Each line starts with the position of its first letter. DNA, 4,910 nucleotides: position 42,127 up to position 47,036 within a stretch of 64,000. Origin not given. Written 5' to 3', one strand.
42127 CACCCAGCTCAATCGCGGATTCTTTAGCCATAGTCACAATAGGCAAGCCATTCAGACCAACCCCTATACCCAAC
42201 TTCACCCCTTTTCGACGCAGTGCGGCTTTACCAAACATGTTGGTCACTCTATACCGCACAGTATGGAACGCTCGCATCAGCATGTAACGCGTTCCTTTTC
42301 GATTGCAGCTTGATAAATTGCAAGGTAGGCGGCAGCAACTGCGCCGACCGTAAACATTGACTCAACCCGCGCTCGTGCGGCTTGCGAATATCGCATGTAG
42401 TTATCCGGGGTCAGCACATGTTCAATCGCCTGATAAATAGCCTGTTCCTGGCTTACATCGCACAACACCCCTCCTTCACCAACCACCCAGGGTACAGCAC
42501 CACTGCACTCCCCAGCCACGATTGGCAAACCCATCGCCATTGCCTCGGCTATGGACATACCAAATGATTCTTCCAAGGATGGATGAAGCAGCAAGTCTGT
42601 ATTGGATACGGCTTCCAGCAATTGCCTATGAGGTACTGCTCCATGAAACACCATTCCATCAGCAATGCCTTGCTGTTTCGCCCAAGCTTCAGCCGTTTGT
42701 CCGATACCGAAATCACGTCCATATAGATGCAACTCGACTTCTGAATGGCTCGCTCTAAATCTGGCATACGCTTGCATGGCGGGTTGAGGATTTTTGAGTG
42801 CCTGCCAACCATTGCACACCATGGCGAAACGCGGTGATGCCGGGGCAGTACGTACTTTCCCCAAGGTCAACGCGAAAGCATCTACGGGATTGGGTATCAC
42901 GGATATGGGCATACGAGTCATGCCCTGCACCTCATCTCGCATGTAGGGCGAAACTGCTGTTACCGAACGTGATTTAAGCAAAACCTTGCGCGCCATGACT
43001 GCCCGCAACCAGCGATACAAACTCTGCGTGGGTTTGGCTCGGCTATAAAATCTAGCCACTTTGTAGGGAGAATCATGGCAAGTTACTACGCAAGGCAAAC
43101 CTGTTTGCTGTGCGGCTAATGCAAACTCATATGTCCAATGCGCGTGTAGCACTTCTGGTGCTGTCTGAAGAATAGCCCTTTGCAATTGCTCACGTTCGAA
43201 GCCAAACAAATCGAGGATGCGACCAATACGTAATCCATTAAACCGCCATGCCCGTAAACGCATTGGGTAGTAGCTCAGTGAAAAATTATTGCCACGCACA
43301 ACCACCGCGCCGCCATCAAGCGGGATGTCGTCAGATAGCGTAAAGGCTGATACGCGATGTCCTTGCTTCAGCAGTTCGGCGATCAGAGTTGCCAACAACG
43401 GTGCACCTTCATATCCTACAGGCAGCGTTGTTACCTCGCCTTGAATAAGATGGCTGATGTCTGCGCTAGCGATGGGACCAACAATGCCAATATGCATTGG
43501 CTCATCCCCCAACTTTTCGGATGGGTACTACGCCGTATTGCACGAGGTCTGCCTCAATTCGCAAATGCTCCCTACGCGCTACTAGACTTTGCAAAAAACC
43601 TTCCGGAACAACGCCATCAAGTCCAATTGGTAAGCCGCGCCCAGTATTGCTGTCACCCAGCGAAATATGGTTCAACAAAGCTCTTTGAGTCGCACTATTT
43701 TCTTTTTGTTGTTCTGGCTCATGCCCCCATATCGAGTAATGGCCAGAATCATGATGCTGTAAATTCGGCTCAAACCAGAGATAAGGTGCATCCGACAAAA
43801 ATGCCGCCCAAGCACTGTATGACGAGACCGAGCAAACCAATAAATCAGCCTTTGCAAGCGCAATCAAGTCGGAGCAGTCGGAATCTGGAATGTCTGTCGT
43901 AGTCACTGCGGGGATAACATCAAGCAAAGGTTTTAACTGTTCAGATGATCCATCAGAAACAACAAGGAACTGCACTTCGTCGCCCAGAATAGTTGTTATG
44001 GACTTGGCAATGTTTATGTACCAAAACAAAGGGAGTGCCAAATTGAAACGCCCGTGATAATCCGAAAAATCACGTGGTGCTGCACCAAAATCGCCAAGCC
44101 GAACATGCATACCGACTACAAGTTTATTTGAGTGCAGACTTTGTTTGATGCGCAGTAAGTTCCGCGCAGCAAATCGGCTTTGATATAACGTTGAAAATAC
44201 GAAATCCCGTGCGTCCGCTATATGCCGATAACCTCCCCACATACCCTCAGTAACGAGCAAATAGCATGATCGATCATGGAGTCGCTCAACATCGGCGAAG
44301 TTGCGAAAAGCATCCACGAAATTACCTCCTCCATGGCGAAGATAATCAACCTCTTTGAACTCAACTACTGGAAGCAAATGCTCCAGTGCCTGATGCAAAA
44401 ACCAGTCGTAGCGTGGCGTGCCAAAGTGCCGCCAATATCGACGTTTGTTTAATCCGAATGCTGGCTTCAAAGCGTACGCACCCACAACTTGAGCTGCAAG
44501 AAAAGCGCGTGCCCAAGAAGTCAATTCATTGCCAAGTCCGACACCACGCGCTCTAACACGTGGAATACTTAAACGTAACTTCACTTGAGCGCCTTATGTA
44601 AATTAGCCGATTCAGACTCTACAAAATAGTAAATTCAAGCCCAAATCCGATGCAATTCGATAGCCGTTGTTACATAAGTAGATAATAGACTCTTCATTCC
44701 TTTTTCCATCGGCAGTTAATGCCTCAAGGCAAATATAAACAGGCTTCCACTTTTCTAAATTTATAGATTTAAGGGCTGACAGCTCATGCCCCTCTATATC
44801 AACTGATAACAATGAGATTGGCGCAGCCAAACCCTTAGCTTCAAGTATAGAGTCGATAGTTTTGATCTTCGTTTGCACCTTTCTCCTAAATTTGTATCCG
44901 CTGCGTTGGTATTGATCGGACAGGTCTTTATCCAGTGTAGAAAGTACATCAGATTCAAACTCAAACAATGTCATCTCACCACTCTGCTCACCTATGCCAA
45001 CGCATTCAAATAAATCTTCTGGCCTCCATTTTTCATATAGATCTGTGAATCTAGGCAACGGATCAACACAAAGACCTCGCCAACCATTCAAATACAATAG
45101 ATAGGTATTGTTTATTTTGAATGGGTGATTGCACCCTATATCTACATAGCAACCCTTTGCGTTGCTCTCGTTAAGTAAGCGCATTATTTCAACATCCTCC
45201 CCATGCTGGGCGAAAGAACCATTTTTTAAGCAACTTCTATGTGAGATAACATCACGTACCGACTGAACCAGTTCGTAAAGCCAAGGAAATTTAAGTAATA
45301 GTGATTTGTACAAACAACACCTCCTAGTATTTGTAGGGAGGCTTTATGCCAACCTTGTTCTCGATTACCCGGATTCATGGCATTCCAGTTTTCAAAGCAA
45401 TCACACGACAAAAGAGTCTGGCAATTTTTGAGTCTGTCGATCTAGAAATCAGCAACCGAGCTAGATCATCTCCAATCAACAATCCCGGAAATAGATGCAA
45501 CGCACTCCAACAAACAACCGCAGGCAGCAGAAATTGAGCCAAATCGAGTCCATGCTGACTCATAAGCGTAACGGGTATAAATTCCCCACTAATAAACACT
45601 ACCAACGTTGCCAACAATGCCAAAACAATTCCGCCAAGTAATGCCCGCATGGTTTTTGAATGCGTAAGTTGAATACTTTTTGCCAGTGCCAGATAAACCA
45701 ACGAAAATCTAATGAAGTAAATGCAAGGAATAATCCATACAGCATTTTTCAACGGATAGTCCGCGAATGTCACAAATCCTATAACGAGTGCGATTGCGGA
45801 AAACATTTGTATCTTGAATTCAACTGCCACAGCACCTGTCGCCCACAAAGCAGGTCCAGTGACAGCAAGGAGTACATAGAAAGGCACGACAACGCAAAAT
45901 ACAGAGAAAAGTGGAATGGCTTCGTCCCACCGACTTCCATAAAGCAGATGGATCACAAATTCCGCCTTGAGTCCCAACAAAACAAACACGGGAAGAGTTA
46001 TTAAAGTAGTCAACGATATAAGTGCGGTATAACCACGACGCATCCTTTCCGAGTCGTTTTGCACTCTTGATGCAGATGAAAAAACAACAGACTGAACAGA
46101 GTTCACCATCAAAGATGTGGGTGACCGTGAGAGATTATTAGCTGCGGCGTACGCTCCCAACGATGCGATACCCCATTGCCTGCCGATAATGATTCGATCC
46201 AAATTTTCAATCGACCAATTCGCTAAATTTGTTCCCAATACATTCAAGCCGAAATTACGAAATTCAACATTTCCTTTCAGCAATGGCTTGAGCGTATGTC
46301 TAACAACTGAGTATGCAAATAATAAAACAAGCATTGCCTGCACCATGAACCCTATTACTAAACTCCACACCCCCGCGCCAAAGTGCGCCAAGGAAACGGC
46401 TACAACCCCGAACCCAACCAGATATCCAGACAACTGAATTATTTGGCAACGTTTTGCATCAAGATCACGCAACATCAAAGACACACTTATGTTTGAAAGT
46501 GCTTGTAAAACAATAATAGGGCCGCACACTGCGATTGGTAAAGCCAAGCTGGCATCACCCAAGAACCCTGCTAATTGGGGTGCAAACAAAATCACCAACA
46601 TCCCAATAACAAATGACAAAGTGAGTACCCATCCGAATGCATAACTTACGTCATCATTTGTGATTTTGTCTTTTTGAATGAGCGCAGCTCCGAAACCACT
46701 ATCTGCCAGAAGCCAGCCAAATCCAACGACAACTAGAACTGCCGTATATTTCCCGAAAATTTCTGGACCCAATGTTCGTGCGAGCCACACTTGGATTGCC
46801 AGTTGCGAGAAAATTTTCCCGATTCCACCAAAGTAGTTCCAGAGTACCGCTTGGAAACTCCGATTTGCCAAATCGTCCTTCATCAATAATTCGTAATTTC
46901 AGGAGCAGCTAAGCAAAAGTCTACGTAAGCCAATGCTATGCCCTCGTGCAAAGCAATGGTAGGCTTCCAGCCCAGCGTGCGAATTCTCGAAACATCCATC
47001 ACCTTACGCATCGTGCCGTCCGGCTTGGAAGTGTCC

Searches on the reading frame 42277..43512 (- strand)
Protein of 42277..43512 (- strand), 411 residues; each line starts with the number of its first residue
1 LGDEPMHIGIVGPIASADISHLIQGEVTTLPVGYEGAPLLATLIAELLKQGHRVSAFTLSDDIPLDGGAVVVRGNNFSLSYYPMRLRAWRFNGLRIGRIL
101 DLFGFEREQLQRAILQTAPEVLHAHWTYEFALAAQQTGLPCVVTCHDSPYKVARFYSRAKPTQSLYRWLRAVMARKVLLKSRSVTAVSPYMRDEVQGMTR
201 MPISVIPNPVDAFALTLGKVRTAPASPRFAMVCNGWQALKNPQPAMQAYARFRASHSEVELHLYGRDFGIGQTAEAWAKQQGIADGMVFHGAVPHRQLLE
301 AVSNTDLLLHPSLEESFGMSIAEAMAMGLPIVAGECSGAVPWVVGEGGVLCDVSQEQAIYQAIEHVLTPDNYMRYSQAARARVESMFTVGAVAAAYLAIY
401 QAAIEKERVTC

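Call 24: search_protein_families(library=ncbifam, proteins=[window:42277-43512:-], max_evalue=0.00001)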
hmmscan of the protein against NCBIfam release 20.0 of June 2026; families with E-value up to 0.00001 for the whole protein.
window:42277-43512:- (411 aa): 19 families
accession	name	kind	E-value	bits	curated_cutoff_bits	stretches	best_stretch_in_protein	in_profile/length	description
NF041876.1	EPS_EpsE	equivalog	3.5e-21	75.9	400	1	191-394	176-387/389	exopolysaccharide biosynthesis GT4 family glycosyltransferase EpsE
TIGR03999.1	thiol_BshA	equivalog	1.3e-18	67.1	273.7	1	177-404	141-374/375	N-acetyl-alpha-D-glucosaminyl L-malate synthase BshA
NF053787.1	GlcN_PG_synth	equivalog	2.2e-15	56.4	480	1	288-403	245-359/361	N-acetylglucosaminyl phosphatidylglycerol synthase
TIGR03088.1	stp2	hypoth_equivalog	2.4e-15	56.5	409.05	1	237-402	204-372/374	TIGR03088 family PEP-CTERM/XrtA system glycosyltransferase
TIGR04047.1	MSMEG_0565_glyc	hypoth_equivalog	6.1e-15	55.2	259.85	1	175-402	133-373/373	MSMEG_0565 family glycosyltransferase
TIGR03449.1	mycothiol_MshA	equivalog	1.5e-14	53.8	462.5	1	236-405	229-405/406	D-inositol-3-phosphate glycosyltransferase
NF038229.1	Glyco4_Geo_Pelo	equivalog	1.8e-14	53.5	400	1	98-404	35-337/338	GPMC system family 4 glycosyltransferase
NF038255.1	exopoly_VpsD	equivalog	1.1e-13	50.8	300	1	108-403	91-379/381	VpsD family glycosyltransferase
TIGR04063.1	stp3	hypoth_equivalog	2.5e-13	49.7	442.05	1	106-404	80-396/397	TIGR04063 family PEP-CTERM/XrtA system glycosyltransferase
TIGR02149.1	glgA_Coryne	subfamily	2.6e-12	46.6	302.4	1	291-402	270-389/391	glycogen synthase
NF047684.1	TeichurnBiosyTuaC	equivalog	5.7e-10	38.7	550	1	269-404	254-390/391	teichuronic acid biosynthesis protein TuaC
TIGR02472.1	sucr_P_syn_N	equivalog_domain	8.3e-09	34.8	576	1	301-399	337-437/439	sucrose-phosphate synthase, putative, glycosyltransferase domain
TIGR04348.1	TIGR04348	equivalog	1.6e-08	34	300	1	236-340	146-248/310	selenoneine biosynthesis selenosugar synthase SenB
NF038298.1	EPS_HpsO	equivalog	1.6e-08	33.7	575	1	274-402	245-386/388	hormogonium polysaccharide biosynthesis glycosyltransferase HpsO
NF046085.1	XrtY_assoc_Gly1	equivalog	1.7e-08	33.7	400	1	155-404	136-385/387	XrtY-associated glycosyltransferase XYAG1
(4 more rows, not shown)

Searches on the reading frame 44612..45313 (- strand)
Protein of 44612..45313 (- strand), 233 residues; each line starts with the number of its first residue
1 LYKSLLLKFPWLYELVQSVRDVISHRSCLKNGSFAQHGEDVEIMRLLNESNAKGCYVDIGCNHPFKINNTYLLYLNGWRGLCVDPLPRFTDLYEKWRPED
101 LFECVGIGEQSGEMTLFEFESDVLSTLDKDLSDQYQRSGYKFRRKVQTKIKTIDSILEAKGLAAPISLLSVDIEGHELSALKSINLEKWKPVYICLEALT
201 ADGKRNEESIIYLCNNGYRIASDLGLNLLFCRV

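Call 24: search_protein_families(library=ncbifam, proteins=[window:44612-45313:-], max_evalue=0.00001)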
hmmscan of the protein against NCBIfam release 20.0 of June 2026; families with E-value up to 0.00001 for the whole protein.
window:44612-45313:- (233 aa): 1 family
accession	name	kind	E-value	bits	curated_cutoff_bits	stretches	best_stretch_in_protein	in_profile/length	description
TIGR01444.1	fkbM_fam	subfamily_domain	3.6e-11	43.7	37.7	1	56-193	2-138/143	FkbM family methyltransferase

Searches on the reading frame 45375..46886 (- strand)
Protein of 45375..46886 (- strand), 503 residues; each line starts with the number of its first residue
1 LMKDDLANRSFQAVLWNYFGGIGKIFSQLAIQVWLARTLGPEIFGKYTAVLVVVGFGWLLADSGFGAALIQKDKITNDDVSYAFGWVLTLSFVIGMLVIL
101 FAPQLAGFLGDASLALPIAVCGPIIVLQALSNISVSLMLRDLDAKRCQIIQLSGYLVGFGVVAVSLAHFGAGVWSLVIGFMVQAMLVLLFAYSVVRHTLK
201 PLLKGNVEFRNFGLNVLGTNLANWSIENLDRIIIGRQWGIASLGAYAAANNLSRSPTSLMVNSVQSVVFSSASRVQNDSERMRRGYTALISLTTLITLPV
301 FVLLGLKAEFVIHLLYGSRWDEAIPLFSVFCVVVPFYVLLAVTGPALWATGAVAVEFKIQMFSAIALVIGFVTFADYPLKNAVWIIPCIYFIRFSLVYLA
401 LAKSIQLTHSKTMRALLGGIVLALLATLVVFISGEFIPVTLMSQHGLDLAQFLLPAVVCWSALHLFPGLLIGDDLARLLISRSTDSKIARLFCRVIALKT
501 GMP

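Call 25: search_protein_families(library=ncbifam, proteins=[window:45375-46886:-], max_evalue=1e-25)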
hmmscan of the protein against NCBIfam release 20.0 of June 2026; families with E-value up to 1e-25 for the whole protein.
window:45375-46886:- (503 aa): 3 families
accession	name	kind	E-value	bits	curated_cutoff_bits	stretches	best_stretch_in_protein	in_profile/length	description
NF007773.0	PRK10459.1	equivalog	5e-43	147.8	273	1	28-448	25-450/492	MOP flippase family protein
NF047674.1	TeichurnBiosyTuaB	equivalog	1e-36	127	580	1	27-462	25-464/469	teichuronic acid biosynthesis protein TuaB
NF058658.1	Oglyco_Wzx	exception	3.8e-31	108.6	720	1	1-434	1-435/478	O-glycosylation flippase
